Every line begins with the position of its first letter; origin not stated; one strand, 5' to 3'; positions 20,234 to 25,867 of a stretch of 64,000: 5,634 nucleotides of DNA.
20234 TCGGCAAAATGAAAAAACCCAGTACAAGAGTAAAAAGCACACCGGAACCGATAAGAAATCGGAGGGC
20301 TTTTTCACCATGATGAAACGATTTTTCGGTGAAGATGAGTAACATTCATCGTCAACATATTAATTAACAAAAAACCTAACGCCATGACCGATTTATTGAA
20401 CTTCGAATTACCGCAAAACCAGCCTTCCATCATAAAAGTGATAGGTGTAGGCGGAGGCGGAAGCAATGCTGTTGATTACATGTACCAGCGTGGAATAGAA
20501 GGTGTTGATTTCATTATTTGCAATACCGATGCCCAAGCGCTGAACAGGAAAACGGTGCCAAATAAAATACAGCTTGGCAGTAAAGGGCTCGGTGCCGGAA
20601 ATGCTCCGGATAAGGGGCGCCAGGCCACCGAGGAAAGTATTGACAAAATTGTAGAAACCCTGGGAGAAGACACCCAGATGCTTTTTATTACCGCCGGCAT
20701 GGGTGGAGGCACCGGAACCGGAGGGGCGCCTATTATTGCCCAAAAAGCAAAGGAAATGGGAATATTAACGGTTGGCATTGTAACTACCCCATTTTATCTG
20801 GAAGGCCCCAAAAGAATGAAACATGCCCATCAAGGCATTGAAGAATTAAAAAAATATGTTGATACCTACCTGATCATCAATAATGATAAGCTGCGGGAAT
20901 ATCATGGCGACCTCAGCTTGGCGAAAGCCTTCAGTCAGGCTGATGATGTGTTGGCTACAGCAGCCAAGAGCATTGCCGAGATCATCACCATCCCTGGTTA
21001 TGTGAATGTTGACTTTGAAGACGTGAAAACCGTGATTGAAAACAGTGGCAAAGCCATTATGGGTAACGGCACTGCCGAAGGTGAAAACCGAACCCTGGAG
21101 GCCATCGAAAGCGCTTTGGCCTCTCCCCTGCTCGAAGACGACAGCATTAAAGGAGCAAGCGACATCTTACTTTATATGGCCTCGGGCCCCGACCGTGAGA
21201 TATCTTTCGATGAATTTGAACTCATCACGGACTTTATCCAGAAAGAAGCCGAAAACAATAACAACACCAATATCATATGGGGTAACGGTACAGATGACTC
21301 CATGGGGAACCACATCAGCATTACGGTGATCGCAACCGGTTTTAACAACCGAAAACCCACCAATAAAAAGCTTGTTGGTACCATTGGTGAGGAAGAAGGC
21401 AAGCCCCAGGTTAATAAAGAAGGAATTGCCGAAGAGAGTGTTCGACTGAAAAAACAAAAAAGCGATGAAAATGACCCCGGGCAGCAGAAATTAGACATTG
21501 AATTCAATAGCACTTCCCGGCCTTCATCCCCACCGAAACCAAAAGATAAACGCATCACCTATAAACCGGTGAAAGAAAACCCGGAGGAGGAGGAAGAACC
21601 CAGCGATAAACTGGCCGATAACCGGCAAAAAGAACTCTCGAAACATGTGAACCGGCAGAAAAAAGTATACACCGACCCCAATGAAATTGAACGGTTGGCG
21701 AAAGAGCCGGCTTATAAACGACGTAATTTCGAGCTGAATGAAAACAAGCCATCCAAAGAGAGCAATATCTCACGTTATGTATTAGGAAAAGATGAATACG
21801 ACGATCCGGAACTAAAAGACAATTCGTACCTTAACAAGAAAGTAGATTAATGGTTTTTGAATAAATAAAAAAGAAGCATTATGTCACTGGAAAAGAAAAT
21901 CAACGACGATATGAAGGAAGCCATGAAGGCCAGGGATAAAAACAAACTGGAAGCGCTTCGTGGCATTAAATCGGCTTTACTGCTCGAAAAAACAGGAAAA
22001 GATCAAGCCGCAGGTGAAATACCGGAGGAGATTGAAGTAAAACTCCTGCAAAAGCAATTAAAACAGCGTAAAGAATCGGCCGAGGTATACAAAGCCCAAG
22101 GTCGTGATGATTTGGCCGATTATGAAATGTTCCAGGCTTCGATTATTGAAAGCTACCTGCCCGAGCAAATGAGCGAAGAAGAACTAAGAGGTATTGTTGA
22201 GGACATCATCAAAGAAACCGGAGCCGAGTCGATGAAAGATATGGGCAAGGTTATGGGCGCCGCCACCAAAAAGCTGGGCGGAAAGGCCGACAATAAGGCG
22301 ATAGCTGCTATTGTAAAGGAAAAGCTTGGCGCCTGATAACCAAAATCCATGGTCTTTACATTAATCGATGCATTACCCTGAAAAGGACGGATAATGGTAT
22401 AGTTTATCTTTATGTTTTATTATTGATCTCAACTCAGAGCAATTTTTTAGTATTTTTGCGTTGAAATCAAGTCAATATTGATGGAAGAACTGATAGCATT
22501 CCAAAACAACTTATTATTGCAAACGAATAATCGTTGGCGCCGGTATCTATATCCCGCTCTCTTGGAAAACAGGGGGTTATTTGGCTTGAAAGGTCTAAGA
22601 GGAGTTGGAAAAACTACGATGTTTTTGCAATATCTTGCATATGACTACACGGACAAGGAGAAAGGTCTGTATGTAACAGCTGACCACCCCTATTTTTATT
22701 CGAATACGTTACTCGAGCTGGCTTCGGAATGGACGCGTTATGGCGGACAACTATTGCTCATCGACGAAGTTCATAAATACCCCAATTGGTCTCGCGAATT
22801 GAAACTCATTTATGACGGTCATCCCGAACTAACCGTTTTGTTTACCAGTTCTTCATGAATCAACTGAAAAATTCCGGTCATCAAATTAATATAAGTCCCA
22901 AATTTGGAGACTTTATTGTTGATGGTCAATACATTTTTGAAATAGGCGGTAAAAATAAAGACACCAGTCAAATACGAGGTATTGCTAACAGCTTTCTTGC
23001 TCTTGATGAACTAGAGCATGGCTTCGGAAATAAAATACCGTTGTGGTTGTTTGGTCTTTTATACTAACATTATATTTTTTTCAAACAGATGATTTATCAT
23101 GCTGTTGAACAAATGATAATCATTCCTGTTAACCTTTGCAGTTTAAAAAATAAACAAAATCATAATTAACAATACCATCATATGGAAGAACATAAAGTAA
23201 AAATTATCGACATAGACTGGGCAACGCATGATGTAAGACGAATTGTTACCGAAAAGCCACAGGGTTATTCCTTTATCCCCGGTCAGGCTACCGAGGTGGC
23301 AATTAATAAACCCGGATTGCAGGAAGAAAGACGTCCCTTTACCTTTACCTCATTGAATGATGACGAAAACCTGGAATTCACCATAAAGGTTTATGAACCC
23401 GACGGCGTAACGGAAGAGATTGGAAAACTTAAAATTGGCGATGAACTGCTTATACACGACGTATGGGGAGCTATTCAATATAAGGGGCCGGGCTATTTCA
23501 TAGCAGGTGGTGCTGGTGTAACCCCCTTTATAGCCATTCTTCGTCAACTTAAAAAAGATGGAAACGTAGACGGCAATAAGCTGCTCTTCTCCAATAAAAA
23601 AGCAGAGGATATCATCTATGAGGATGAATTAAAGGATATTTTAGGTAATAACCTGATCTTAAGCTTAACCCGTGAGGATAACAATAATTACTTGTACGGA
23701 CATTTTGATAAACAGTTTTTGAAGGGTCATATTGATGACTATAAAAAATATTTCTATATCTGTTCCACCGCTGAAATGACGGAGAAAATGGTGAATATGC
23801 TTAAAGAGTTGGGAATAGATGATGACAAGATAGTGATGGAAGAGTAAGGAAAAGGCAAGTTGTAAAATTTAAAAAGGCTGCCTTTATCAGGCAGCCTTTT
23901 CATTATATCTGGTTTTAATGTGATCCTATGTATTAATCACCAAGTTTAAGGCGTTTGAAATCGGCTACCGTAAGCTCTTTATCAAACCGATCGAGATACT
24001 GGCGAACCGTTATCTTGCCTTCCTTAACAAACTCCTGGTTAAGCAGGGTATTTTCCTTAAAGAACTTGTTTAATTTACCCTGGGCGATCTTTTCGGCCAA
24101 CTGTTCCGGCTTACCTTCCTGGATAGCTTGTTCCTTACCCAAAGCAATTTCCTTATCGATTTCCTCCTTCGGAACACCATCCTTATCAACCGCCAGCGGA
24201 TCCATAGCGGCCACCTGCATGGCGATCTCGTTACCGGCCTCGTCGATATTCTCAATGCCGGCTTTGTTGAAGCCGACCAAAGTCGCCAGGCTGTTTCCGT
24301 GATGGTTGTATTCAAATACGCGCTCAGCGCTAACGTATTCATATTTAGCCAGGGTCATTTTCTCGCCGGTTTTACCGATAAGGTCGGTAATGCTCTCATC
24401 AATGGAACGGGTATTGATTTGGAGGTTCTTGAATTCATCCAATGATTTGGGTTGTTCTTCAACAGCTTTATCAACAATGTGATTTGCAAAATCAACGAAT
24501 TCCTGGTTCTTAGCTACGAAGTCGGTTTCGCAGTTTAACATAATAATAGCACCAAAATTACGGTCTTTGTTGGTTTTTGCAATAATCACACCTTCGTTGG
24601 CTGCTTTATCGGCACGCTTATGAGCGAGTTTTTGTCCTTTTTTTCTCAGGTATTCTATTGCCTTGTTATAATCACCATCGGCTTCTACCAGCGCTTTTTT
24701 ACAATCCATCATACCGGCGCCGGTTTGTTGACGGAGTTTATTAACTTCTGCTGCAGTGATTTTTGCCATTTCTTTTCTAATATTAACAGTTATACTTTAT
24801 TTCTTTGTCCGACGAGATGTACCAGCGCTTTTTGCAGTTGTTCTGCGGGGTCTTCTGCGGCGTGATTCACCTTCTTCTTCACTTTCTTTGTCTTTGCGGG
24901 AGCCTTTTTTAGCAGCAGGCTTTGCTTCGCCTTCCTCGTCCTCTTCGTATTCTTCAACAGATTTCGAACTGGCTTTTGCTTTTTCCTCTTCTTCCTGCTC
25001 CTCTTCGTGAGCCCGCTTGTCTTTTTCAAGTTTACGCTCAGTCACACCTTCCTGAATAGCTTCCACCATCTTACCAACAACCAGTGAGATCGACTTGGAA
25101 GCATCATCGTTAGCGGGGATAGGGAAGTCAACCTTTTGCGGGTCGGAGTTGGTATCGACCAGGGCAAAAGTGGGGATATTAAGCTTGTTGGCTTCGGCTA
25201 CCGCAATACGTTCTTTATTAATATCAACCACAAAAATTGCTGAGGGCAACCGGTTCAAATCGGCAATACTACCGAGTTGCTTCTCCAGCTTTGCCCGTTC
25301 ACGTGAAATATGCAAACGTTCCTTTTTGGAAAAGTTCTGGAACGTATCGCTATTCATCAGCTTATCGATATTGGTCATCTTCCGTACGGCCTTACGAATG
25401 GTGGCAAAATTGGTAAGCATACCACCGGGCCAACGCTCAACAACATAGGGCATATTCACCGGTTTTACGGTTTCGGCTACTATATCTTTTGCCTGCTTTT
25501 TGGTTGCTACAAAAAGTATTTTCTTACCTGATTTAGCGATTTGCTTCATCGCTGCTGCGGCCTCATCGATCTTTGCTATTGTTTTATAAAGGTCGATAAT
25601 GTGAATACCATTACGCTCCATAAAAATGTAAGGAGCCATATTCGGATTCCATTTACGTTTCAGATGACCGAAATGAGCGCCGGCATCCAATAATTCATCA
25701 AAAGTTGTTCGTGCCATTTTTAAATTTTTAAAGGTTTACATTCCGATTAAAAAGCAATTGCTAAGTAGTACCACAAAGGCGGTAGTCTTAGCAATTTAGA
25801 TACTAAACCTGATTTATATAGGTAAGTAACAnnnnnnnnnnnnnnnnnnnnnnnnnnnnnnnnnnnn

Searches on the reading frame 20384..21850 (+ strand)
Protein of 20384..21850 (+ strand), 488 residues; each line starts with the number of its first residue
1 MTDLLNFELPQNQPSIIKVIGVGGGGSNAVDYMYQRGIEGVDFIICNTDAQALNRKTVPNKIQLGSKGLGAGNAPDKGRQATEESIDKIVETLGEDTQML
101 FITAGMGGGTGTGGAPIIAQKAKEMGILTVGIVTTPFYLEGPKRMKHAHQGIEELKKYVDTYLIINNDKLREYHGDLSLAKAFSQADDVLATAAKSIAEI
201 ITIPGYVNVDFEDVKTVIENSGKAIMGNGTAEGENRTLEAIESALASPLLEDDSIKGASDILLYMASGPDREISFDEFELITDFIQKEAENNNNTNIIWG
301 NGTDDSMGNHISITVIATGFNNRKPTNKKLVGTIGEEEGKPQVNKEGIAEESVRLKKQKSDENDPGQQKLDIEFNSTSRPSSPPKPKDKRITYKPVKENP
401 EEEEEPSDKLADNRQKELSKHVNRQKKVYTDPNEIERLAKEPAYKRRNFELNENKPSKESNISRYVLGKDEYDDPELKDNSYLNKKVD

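Call 79: search_protein_families(library=pfam, proteins=[window:20384-21850:+], max_evalue=0.01)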
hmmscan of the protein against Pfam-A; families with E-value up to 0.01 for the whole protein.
window:20384-21850:+ (488 aa): 2 families
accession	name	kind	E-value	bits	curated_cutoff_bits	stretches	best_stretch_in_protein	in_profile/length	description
PF00091.31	Tubulin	-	2.8e-42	145.6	33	1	17-172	2-187/190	Tubulin/FtsZ family, GTPase domain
PF12327.13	FtsZ_C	-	1.3e-21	77.1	27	1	222-320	1-94/95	FtsZ family, C-terminal domain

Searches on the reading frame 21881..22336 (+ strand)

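Call 43: search_protein_families(library=pfam, proteins=[window:21881-22336:+], max_evalue=0.001)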
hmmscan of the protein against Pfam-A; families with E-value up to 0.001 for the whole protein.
window:21881-22336:+ (151 aa): 2 families
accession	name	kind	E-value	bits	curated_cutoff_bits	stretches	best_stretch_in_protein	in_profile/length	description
PF09424.15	YqeY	-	1.7e-46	158.3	27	1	5-149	2-143/143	Yqey-like protein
PF02637.23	GatB_Yqey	-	0.00046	20.5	27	0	86-149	77-148/148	GatB domain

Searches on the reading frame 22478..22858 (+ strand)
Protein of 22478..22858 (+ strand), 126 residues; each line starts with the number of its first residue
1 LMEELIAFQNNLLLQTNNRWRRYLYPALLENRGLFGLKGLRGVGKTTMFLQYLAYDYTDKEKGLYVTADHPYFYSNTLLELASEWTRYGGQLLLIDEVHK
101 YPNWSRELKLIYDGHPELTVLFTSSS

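Call 43: search_protein_families(library=pfam, proteins=[window:22478-22858:+], max_evalue=0.001)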
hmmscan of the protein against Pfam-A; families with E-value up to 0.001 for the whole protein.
window:22478-22858:+ (126 aa): 1 family
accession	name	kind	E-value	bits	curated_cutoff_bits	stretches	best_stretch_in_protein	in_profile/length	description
PF13173.12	AAA_14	-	1.7e-17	64.1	27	1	34-126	4-99/129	AAA domain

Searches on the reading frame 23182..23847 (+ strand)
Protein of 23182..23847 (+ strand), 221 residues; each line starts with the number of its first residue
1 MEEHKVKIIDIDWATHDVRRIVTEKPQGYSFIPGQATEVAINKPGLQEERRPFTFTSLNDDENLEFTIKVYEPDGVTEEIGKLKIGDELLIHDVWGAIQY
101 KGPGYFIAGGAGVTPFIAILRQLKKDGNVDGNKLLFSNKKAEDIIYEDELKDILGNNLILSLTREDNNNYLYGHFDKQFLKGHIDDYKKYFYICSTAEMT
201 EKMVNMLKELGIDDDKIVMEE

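Call 43: search_protein_families(library=pfam, proteins=[window:23182-23847:+], max_evalue=0.001)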
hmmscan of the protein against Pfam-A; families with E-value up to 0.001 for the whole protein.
window:23182-23847:+ (221 aa): 3 families
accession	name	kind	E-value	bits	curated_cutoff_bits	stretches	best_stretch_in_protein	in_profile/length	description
PF00175.26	NAD_binding_1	-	3.1e-10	41.1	22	1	106-202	1-106/109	Oxidoreductase NAD-binding domain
PF00970.30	FAD_binding_6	-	5.2e-05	23.9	21.1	1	14-100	10-99/99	Oxidoreductase FAD-binding domain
PF08022.18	FAD_binding_8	-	0.0002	21.9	22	1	5-79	3-77/109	FAD-binding domain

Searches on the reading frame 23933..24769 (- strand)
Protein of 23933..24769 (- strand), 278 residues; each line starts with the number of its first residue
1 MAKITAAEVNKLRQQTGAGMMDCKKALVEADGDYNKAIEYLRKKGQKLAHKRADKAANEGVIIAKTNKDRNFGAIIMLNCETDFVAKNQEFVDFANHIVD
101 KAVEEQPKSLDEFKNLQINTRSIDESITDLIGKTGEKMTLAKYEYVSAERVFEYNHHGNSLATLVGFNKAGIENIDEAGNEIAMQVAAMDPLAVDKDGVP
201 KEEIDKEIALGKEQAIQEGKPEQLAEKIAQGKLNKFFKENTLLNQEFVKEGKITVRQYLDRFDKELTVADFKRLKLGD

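Call 43: search_protein_families(library=pfam, proteins=[window:23933-24769:-], max_evalue=0.001)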
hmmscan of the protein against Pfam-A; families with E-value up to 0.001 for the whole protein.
window:23933-24769:- (278 aa): 2 families
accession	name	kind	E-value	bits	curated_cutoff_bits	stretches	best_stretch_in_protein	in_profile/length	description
PF00889.24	EF_TS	-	1.5e-59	201.4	27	1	73-277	1-203/204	Elongation factor TS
PF25025.1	EF-Ts_N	-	1.4e-06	28.6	33.2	1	7-47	15-56/60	Elongation factor Ts, mitochondrial, N-terminal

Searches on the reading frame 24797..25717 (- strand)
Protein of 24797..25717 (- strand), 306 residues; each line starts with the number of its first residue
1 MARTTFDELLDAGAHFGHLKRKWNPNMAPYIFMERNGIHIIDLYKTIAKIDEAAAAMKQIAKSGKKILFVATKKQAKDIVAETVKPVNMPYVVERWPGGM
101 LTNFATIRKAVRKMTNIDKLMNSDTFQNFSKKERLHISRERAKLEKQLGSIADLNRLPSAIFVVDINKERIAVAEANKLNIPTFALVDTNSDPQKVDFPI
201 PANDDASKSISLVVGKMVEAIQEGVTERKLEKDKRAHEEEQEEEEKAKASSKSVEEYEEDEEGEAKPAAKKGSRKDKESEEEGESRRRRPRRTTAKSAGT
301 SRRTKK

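Call 44: search_protein_families(library=pfam, proteins=[window:24797-25717:-], max_evalue=0.001)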
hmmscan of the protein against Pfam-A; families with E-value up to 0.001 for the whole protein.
window:24797-25717:- (306 aa): 1 family
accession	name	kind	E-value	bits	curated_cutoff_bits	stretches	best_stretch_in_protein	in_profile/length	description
PF00318.25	Ribosomal_S2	-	1.8e-91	305.6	26.1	1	9-224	1-216/216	Ribosomal protein S2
